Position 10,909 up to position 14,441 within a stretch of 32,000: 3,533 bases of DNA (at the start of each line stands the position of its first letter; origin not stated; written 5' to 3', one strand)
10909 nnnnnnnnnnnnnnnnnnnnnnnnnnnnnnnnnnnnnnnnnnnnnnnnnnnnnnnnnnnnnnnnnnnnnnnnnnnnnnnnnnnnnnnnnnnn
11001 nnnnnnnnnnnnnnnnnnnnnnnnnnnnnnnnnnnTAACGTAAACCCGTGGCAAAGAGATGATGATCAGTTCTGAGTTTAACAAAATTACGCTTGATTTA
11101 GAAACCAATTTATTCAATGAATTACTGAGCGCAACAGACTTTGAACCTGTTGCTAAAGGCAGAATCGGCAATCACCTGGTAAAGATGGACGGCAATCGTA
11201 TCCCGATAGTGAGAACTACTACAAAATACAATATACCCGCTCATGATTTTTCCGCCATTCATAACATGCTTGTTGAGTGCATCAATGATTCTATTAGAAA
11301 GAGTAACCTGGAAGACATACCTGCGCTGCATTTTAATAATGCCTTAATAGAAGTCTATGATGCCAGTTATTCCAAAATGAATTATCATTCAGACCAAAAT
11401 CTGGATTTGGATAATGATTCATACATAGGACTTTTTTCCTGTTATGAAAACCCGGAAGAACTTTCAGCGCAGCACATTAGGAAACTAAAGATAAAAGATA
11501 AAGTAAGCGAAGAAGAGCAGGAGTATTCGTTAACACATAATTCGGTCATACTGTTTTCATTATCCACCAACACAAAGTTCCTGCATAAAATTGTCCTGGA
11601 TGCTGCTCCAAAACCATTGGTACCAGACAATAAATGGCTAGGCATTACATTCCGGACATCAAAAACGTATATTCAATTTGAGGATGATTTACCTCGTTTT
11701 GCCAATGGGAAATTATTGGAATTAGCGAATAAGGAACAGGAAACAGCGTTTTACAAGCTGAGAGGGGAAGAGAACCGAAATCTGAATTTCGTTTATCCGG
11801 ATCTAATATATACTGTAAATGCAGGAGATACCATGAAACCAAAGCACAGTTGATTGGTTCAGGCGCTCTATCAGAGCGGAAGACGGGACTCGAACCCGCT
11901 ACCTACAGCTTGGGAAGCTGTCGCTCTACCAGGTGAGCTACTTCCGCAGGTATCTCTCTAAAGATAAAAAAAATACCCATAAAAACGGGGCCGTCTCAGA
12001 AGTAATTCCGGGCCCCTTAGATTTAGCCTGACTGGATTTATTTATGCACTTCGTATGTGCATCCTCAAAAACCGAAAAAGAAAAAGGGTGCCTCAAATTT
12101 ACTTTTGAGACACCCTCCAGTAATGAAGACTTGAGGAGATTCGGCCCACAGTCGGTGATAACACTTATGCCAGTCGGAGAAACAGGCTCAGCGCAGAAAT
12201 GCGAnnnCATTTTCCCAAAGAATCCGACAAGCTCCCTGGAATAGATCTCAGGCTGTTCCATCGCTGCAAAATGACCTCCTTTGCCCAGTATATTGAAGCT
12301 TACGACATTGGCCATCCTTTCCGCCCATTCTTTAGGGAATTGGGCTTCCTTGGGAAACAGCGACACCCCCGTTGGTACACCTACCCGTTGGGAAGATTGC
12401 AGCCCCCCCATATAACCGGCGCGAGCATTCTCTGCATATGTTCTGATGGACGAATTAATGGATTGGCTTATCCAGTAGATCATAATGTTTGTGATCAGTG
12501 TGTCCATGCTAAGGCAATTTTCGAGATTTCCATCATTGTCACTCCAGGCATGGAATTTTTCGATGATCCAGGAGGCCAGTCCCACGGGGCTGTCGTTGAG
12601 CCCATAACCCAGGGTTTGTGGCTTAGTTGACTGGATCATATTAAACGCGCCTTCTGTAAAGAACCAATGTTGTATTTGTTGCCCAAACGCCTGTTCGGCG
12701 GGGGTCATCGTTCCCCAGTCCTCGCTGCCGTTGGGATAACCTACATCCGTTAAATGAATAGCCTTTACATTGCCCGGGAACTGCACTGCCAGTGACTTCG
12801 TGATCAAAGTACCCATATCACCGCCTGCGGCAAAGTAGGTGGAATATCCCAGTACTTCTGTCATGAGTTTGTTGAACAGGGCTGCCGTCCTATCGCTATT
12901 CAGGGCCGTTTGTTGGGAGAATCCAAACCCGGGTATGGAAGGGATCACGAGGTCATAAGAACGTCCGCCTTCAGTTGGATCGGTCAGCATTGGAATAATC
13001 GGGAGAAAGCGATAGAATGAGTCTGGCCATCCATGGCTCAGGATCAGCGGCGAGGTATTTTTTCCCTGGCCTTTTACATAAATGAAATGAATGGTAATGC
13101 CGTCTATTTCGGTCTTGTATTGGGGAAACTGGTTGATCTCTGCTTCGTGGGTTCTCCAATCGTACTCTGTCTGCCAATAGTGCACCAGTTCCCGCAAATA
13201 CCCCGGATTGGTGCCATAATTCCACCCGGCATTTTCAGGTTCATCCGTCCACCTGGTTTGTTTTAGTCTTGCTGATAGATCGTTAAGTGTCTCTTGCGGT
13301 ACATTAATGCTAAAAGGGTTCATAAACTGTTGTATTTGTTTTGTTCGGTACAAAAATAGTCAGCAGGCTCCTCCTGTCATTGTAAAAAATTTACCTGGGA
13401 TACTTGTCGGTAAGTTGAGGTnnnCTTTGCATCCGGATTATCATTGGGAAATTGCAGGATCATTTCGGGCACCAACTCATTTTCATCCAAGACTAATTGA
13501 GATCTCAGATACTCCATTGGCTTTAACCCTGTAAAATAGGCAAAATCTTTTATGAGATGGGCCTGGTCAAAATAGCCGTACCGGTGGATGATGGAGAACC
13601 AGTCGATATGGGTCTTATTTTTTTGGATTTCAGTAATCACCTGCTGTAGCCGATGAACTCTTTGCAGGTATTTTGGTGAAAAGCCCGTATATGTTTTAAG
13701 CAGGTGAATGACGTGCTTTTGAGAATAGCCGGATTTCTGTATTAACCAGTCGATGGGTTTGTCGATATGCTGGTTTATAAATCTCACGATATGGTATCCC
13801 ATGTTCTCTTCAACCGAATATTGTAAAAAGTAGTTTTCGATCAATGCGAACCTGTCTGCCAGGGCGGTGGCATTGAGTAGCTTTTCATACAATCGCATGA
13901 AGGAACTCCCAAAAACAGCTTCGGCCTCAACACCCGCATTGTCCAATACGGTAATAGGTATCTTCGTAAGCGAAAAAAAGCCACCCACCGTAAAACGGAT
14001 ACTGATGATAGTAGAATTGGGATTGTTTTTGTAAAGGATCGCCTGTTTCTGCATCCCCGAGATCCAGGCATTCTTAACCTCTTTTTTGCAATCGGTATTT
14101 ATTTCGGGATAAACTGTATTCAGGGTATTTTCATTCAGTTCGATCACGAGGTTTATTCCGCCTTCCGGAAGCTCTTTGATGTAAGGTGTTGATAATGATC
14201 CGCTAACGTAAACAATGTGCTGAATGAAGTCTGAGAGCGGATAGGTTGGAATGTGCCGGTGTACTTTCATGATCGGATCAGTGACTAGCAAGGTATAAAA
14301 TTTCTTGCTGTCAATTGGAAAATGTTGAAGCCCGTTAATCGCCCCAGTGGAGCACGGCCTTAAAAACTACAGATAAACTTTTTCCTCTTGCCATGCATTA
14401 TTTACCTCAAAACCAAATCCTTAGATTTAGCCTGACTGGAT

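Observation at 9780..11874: AT-rich two-gene island of tandem AlkB-like 2OG-Fe(II) dioxygenase paralogs abutting the 3' end of tRNA-Gly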

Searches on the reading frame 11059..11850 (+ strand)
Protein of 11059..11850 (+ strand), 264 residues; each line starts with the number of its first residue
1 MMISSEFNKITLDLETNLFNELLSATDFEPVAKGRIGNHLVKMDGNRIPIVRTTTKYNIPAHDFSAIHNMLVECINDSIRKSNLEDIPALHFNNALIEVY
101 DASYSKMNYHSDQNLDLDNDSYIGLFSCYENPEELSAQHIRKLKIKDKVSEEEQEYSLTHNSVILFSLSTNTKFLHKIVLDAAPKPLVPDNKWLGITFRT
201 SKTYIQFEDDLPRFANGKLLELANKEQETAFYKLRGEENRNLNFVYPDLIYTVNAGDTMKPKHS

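Call 4: search_protein_families(library=pfam, proteins=[window:11059-11850:+], max_evalue=1)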
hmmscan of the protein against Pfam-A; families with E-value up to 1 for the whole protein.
window:11059-11850:+ (264 aa): 1 family
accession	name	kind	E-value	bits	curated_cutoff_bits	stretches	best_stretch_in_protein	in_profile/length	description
PF13532.12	2OG-FeII_Oxy_2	-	3.8e-09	37.5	31.2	1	52-199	58-194/194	2OG-Fe(II) oxygenase superfamily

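Call 5: search_protein_families(library=padloc, proteins=[window:11059-11850:+], max_evalue=1)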
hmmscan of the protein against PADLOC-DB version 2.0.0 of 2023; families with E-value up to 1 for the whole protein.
window:11059-11850:+ (264 aa): 0 families

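Call 6: search_protein_families(library=ncbifam, proteins=[window:11059-11850:+], max_evalue=1)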
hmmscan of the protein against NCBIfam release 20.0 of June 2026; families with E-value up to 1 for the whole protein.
window:11059-11850:+ (264 aa): 0 families

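Call 7: search_solved_structures(query=window:11059-11850:+, max_evalue=10)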
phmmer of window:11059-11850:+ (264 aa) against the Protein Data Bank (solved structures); distinct sequences matched with E-value up to 10: 0.

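Call 10: find_homologous_proteins(query=window:11059-11850:+)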
Query window:11059-11850:+ (264 aa): 912 proteins with E <= 0.001 among 1161 candidates; the best 120 are listed.
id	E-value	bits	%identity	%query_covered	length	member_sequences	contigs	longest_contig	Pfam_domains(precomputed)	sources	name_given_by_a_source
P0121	2.2e-171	586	99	100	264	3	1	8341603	PF13532.13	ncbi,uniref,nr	ncbi:alpha-ketoglutarate-dependent dioxygenase AlkB [Chitinophaga sp. HK235]|uniref:alpha-ketoglutar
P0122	1.5e-137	475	82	100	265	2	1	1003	PF13532.13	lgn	-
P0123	1.8e-134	465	82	98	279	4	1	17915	PF13532.13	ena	-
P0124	1.2e-133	462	81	100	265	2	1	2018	PF13532.13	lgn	-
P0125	1.5e-133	462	79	99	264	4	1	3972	PF13532.13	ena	-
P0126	3.7e-132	457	80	98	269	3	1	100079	PF13532.13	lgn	-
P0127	1.1e-131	456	79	99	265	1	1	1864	PF13532.13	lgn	-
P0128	1.7e-131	455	78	100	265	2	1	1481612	PF13532.13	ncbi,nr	ncbi:2-oxoglutarate-Fe(II)-dependent oxygenase superfamily protein [Chitinophaga sp. S165]|nr:2-oxog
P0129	1.9e-128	445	76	100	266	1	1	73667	PF13532.13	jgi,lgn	jgi:hypothetical protein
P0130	4.0e-128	444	76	99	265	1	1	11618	PF13532.13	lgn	-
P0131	4.0e-128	444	78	100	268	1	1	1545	PF13532.13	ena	-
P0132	1.0e-127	443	78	100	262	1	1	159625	PF13532.13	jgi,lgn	jgi:hypothetical protein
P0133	2.1e-127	442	75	100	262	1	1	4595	PF13532.13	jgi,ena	-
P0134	3.8e-126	438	76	100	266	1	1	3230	PF13532.13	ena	-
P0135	1.2e-125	436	76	99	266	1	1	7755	PF13532.13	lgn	-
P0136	1.4e-125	436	74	99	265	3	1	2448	PF13532.13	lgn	-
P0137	4.9e-125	434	74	99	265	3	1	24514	PF13532.13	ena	-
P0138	4.7e-124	431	75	99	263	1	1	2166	PF13532.13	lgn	-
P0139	5.2e-124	431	76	99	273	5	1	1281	PF13532.13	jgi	jgi:hypothetical protein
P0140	1.3e-123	429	75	98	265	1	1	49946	PF13532.13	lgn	-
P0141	2.0e-123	429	73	99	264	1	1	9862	PF13532.13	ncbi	-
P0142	2.4e-123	429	74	100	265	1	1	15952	PF13532.13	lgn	-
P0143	7.5e-123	427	74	98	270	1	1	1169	PF13532.13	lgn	-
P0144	4.5e-122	424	73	99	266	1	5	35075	PF13532.13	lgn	-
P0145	1.0e-120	420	74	99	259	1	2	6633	PF13532.13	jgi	jgi:hypothetical protein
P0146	1.9e-120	419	72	99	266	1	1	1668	PF13532.13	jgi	jgi:hypothetical protein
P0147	2.0e-120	419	71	99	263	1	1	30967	PF13532.13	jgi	jgi:hypothetical protein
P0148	1.3e-119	416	72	99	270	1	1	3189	PF13532.13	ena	-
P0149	2.2e-119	416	73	98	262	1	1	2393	PF13532.13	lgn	-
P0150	5.6e-119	414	72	99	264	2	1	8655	PF13532.13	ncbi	ncbi:MAG TPA: hypothetical protein VIM79_17130 [Niastella sp.]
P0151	1.1e-118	413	74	100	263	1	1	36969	PF13532.13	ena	-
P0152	1.4e-118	413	72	99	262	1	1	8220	PF13532.13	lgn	-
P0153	5.4e-117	408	71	100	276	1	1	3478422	PF13532.13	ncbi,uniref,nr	ncbi:alpha-ketoglutarate-dependent dioxygenase AlkB [Chitinophaga agrisoli]|uniref:Alpha-ketoglutara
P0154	1.0e-116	407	71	98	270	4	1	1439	PF13532.13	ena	-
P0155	1.6e-116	406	72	98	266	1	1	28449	PF13532.13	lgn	-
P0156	3.6e-116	405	70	99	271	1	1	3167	PF13532.13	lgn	-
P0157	9.6e-116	404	73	99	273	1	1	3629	PF13532.13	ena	-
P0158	6.2e-114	398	69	100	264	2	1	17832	PF13532.13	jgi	-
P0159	1.0e-113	397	70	99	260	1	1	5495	PF13532.13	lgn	-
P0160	1.3e-113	397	68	99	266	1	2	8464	PF13532.13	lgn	-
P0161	4.2e-113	395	69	98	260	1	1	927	PF13532.13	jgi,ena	-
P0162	2.2e-112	393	67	99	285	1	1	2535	PF13532.13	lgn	-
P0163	3.7e-112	392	67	97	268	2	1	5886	PF13532.13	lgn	-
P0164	5.9e-112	391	72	100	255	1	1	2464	PF13532.13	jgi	jgi:hypothetical protein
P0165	4.9e-111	388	66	99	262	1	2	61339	PF13532.13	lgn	-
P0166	7.2e-109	381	68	97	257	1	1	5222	PF13532.13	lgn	-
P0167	8.0e-109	381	67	99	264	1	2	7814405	PF13532.13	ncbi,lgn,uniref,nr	ncbi:hypothetical protein SAMN05421788_103319 [Filimonas lacunae]|uniref:2OG-Fe(II) oxygenase superf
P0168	1.8e-108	380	65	100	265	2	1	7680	PF13532.13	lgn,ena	-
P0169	2.6e-108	379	66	100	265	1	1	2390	PF13532.13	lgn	-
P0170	1.2e-107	377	65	100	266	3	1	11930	PF13532.13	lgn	-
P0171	6.9e-107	375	65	99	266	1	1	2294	PF13532.13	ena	-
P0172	8.9e-107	374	66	98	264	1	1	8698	PF13532.13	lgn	-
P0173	2.0e-105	370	64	97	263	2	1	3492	PF13532.13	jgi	jgi:hypothetical protein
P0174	2.3e-105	370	64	100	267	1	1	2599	PF13532.13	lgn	-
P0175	2.4e-105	370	65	99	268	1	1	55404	PF13532.13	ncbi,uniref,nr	ncbi:alpha-ketoglutarate-dependent dioxygenase AlkB [Arcicella aquatica]|uniref:Alpha-ketoglutarate-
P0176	3.3e-105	369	66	98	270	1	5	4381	PF13532.13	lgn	-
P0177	3.9e-105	369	64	99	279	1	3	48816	PF13532.13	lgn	-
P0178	7.4e-105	368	65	97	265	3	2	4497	PF13532.13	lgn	-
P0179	1.1e-104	367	65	99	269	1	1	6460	PF13532.13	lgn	-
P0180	1.0e-103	364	64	100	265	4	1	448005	PF13532.13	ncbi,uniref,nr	ncbi:alpha-ketoglutarate-dependent dioxygenase AlkB [Cytophagaceae bacterium YF14B1]|uniref:Alpha-ke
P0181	1.4e-102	361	63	99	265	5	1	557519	PF13532.13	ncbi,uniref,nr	ncbi:alpha-ketoglutarate-dependent dioxygenase AlkB [Aquimarina sp. AU119]|uniref:alpha-ketoglutarat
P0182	2.0e-102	360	63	99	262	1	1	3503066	PF13532.13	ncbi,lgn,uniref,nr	ncbi:alpha-ketoglutarate-dependent dioxygenase AlkB [Chitinophaga sp. Cy-1792]|uniref:alpha-ketoglut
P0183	4.9e-102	359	60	99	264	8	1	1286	PF13532.13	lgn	-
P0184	8.4e-102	358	64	97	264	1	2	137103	PF13532.13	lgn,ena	-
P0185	1.2e-101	357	64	97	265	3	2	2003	PF13532.13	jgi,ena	jgi:hypothetical protein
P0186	6.8e-101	355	63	99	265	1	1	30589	PF13532.13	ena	-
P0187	7.8e-101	355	61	99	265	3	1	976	PF13532.13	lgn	-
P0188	8.6e-101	355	63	99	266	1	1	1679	PF13532.13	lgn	-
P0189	1.4e-100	354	62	98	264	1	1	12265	PF13532.13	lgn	-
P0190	2.3e-100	353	61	99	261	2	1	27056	PF13532.13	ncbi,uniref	ncbi:alpha-ketoglutarate-dependent dioxygenase AlkB [Flavobacterium sp. FlaQc-50]|uniref:alpha-ketog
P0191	2.8e-100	353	61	99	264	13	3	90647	PF13532.13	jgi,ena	jgi:hypothetical protein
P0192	3.0e-100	353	63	98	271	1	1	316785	PF13532.13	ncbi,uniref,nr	ncbi:hypothetical protein FNW52_05685 [Flavobacterium sp. ZT3R18]|uniref:hypothetical protein n=1 Ta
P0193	3.1e-100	353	62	99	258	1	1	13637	PF13532.13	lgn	-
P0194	4.6e-100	352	60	99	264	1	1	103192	PF13532.13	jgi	jgi:hypothetical protein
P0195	7.5e-100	352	64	97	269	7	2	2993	PF13532.13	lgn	-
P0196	1.0e-99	351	62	99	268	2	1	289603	PF13532.13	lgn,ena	-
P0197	1.0e-99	351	62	97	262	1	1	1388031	PF13532.13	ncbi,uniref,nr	ncbi:hypothetical protein [Chitinophaga rhizophila]|uniref:2-oxoglutarate-Fe(II)-dependent oxygenase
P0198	1.3e-99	351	60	100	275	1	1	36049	PF13532.13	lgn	-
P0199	1.7e-99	350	63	98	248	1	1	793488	PF13532.13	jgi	jgi:hypothetical protein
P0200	2.5e-99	350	60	99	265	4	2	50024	PF13532.13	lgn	-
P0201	2.9e-99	350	60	97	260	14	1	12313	PF13532.13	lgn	-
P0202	3.0e-99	350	62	99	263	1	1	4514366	PF13532.13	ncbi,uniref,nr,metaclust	ncbi:alpha-ketoglutarate-dependent dioxygenase AlkB [Maribacter forsetii]|uniref:alpha-ketoglutarate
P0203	6.4e-99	349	61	98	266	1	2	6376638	PF13532.13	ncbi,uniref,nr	ncbi:hypothetical protein G7074_24090 [Pedobacter sp. HDW13]|uniref:alpha-ketoglutarate-dependent di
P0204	8.2e-99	348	62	98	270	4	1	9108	PF13532.13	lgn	-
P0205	1.0e-98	348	60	99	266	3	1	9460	PF13532.13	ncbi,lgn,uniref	ncbi:MAG TPA: hypothetical protein VF465_07430 [Flavobacterium sp.]|uniref:hypothetical protein n=1 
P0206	1.5e-98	347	63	99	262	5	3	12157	PF13532.13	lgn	-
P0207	1.6e-98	347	62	98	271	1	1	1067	PF13532.13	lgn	-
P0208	1.7e-98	347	62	98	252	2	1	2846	PF13532.13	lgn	-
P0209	2.7e-98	346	61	99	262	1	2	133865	PF13532.13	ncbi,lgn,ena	-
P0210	3.1e-98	346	60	97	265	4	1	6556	PF13532.13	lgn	-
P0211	3.3e-98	346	63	99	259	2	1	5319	PF13532.13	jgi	-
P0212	3.8e-98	346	61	99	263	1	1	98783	PF13532.13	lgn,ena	-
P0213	5.7e-98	345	63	99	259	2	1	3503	PF13532.13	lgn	-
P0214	6.5e-98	345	61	99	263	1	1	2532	PF13532.13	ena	-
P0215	7.1e-98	345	61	99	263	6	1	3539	PF13532.13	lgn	-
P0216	7.3e-98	345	61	99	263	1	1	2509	PF13532.13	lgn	-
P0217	8.2e-98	345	61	99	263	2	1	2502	PF13532.13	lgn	-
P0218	1.3e-97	344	63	100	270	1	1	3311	PF13532.13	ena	-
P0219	1.4e-97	344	60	98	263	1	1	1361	PF13532.13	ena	-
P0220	1.8e-97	344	62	98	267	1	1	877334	PF13532.13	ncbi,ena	-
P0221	1.9e-97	344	62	97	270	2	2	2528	PF13532.13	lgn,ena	-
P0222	5.4e-97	342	61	98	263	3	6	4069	PF13532.13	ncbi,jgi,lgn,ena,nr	ncbi:MAG TPA: hypothetical protein EYG92_02235 [Lutibacter sp.]|nr:hypothetical protein [Lutibacter 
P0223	8.2e-97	342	59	99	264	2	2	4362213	PF13532.13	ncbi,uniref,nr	ncbi:hypothetical protein SGQ44_12000 [Flavobacterium sp. Fl-77]|uniref:Alpha-ketoglutarate-dependen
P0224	1.3e-96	341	60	97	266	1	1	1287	PF13532.13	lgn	-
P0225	1.5e-96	341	61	99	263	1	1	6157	PF13532.13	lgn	-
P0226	1.8e-96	340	60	99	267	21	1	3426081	PF13532.13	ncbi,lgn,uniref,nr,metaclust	ncbi:alpha-ketoglutarate-dependent dioxygenase AlkB [Chryseobacterium arthrosphaerae]|uniref:Alpha-k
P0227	2.3e-96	340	62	98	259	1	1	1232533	PF13532.13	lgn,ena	-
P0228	2.4e-96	340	60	98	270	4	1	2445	PF13532.13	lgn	-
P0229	2.7e-96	340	58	98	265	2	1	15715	PF13532.13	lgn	-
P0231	5.4e-96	339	59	99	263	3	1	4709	PF13532.13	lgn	-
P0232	5.5e-96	339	59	98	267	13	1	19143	PF13532.13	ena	-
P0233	5.9e-96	339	62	99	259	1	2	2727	PF13532.13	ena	-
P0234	7.5e-96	338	61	97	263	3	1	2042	PF13532.13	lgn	-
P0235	8.1e-96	338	61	97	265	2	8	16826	PF13532.13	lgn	-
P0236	8.3e-96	338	62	98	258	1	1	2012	PF13532.13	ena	-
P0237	1.2e-95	338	62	98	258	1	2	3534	PF13532.13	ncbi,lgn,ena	-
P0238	1.7e-95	337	61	99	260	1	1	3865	PF13532.13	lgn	-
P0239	1.7e-95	337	61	97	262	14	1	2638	PF13532.13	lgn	-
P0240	1.9e-95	337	61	100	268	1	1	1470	PF13532.13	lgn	-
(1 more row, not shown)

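Call 30: search_solved_structures(query=A2, max_evalue=1, show_alignments=2)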
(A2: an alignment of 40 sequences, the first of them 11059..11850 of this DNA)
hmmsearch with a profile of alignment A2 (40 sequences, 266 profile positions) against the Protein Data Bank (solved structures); distinct sequences matched with E-value up to 1: 0.

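Call 43: predict_structure(alignment_id=A2)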
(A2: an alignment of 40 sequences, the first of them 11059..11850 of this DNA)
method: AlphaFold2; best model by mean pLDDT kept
length: 264 residues; sequences in the alignment: 40
mean_pLDDT: 94.3   pTM: 0.92
mean pLDDT of the five models: 94.3, 93.5, 93.5, 92.0, 90.9
residues with pLDDT >= 90: 242; 70-90: 15; 50-70: 4; < 50: 3
segments of 3 or more residues with pLDDT < 50: 1-3
pLDDT, mean of each block of 10 residues (from residue 1): 71 96 98 97 95 94 97 97 92 98 92 94 98 94 97 97 97 96 79 98 96 97 98 96 95 96 87
secondary structure, 60 per line:
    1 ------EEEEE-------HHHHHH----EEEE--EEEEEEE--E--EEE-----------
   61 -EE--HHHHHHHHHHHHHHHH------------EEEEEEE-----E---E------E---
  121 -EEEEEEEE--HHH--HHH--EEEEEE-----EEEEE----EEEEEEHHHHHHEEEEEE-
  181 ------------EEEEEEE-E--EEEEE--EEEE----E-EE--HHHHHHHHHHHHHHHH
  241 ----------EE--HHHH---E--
elements in order: E7-11 H19-24 E29-32 E35-41 E47-49 H66-81 E94-100 E122-129 E142-147 E153-157 E162-167 H168-173 E174-179 E193-199 E204-208 E211-214 H225-240 H255-258

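Call 48: fold_search(model_id=the predicted structure, library=pdb)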
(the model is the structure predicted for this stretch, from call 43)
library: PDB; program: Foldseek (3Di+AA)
matches with E <= 10: 1517; with E <= 0.001: 236
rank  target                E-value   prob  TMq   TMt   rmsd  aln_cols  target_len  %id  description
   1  3btz_A                2.6e-09  1.00  0.52  0.66   4.1       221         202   17  Crystal structure of human ABH2 cross-linked to dsDNA (released 2008-04-22)
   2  3bu0_A                4.4e-09  1.00  0.50  0.63   4.2       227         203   17  crystal structure of human ABH2 cross-linked to dsDNA with cofactors (released 2008-04-22)
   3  3rzg_A                5.2e-09  1.00  0.49  0.62   7.0       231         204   16  Duplex Interrogation by a Direct DNA Repair Protein in the Search of Damage (released 2012-06-06)
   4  3rzj_A                6.9e-09  1.00  0.52  0.66   4.1       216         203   18  Duplex Interrogation by a Direct DNA Repair Protein in the Search of Damage (released 2012-06-06)
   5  3s57_A                7.8e-09  1.00  0.48  0.60   4.1       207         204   17  ABH2 cross-linked with undamaged dsDNA-1 containing cofactors (released 2012-06-06)
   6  3rzh_A                7.8e-09  1.00  0.46  0.59   8.4       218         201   19  Duplex Interrogation by a Direct DNA Repair Protein in the Search of Damage (released 2012-06-06)
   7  3rzl_A                9.2e-09  1.00  0.48  0.63   4.1       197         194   19  Duplex Interrogation by a Direct DNA Repair Protein in the Search of Damage (released 2012-06-06)
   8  3btx_A                1.2e-08  1.00  0.52  0.65   4.1       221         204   18  X-ray structure of human ABH2 bound to dsDNA through active site cross-linking (released 2008-04-22)
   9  3rzm_A                1.3e-08  1.00  0.46  0.58   4.9       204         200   18  Duplex Interrogation by a Direct DNA Repair Protein in the Search of Damage (released 2012-06-06)
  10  3h8o_A                1.4e-08  1.00  0.50  0.62   4.3       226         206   18  Structure determination of DNA methylation lesions N1-meA and N3-meC in duplex DNA using a cross-linked host-guest sys (released 2010-03-31)
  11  3h8r_A                1.7e-08  1.00  0.52  0.66   4.2       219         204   17  Structure determination of DNA methylation lesions N1-meA and N3-meC in duplex DNA using a cross-linked host-guest sys (released 2010-03-31)
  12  8jnk_C                1.8e-08  1.00  0.47  0.58   4.1       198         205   15  Crystal structure of human ALKBH3 bound to ssDNA through active site crosslink (released 2024-01-24)
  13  3rzl_D                2.3e-08  1.00  0.49  0.64   3.9       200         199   18  Duplex Interrogation by a Direct DNA Repair Protein in the Search of Damage (released 2012-06-06)
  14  8jnk_E                2.3e-08  1.00  0.46  0.58   4.2       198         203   14  Crystal structure of human ALKBH3 bound to ssDNA through active site crosslink (released 2024-01-24)
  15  2iuw                  2.3e-08  1.00  0.47  0.59   8.2       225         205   12  Crystal structure of human ABH3 in complex with iron ion and 2- oxoglutarate (released 2006-07-26)
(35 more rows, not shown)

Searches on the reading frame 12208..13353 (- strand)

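Call 60: search_protein_families(library=pfam, proteins=[window:12208-13353:-], max_evalue=0.001)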
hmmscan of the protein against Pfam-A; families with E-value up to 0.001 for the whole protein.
window:12208-13353:- (382 aa): 2 families
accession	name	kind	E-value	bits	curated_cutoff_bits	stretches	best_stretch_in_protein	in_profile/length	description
PF06441.18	EHN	-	1e-38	132.3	22.8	1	12-116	2-107/107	Epoxide hydrolase N terminus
PF00561.26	Abhydrolase_1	-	1.7e-10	41.5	25.8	1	102-230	2-123/245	alpha/beta hydrolase fold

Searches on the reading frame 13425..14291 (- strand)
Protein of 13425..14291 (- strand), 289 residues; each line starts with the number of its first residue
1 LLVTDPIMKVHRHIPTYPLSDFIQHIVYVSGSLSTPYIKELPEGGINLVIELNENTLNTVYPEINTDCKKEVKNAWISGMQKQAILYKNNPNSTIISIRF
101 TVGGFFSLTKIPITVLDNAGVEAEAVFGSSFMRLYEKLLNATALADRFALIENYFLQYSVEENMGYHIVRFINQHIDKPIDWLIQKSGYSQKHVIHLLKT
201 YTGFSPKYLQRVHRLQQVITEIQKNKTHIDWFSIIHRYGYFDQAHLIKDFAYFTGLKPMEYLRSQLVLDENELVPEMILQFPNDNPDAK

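Call 60: search_protein_families(library=pfam, proteins=[window:13425-14291:-], max_evalue=0.001)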
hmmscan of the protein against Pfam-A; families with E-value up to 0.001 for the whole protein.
window:13425-14291:- (289 aa): 3 families
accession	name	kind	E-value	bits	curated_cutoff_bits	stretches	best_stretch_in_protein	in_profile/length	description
PF20240.3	DUF6597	-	5.4e-10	39.7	27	1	11-120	1-101/103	Domain of unknown function (DUF6597)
PF12833.13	HTH_18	-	1.3e-09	38.7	33.6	1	185-263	3-79/80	Helix-turn-helix domain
PF00165.29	HTH_AraC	-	3.1e-08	34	26.6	0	231-263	11-42/42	Bacterial regulatory helix-turn-helix proteins, AraC family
